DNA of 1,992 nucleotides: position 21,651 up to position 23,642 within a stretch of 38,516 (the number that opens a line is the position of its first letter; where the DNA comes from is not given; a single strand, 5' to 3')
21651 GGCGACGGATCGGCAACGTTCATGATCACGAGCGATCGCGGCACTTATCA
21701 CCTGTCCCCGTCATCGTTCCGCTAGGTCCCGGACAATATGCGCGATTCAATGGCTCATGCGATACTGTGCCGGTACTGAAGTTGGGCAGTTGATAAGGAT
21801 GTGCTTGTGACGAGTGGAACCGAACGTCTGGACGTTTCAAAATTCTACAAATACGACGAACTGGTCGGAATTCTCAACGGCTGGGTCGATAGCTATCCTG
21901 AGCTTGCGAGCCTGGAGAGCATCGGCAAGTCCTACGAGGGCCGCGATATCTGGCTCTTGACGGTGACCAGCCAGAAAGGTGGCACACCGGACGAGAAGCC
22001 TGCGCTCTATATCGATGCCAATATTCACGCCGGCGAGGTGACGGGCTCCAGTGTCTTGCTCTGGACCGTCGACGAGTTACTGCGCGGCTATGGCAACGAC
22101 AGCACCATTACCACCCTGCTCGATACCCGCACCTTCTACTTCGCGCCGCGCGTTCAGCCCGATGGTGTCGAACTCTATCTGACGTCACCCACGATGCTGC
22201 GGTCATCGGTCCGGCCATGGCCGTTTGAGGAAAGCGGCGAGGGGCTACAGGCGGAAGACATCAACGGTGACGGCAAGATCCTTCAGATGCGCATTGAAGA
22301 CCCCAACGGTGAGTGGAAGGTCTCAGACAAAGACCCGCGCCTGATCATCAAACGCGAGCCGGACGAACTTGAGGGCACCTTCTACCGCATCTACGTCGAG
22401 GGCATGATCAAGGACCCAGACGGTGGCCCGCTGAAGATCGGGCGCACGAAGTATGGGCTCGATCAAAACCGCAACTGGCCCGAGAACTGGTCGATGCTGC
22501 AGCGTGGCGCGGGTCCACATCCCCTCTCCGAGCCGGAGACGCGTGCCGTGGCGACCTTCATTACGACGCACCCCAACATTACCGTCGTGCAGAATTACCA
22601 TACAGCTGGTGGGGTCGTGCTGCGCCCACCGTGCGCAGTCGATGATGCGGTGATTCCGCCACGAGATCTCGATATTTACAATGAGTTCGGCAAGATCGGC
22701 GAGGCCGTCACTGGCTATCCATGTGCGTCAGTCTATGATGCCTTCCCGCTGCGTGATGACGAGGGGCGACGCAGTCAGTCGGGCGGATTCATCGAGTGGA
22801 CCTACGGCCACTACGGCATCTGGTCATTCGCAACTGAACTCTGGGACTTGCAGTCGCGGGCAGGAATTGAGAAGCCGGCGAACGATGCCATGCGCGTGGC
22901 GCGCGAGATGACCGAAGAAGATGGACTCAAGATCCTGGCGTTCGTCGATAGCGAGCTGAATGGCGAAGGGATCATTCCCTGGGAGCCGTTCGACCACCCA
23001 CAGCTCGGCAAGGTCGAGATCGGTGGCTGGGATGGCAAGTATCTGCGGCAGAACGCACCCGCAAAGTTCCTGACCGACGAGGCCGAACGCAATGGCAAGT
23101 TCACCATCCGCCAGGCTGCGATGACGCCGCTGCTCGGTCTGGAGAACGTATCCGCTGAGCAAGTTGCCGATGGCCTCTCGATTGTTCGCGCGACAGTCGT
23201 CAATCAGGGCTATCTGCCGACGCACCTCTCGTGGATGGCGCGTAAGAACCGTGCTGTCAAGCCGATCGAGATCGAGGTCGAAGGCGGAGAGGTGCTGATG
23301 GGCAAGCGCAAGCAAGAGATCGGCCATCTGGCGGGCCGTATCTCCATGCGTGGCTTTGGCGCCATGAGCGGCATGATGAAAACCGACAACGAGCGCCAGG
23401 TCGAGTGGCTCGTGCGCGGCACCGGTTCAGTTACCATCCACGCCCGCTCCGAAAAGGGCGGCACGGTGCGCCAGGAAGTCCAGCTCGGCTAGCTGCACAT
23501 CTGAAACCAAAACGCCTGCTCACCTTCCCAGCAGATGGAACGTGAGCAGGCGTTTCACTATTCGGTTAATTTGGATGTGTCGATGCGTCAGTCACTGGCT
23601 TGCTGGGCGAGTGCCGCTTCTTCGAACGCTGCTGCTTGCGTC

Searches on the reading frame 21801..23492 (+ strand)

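Call 57: search_protein_families(library=pfam, proteins=[window:21801-23492:+], max_evalue=0.00001)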
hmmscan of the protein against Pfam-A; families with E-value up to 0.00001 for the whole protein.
window:21801-23492:+ (563 aa): 1 family
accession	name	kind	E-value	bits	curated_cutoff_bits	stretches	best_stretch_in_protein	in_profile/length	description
PF00246.29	Peptidase_M14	-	7.8e-47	160.7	21.6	1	28-352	8-266/286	Zinc carboxypeptidase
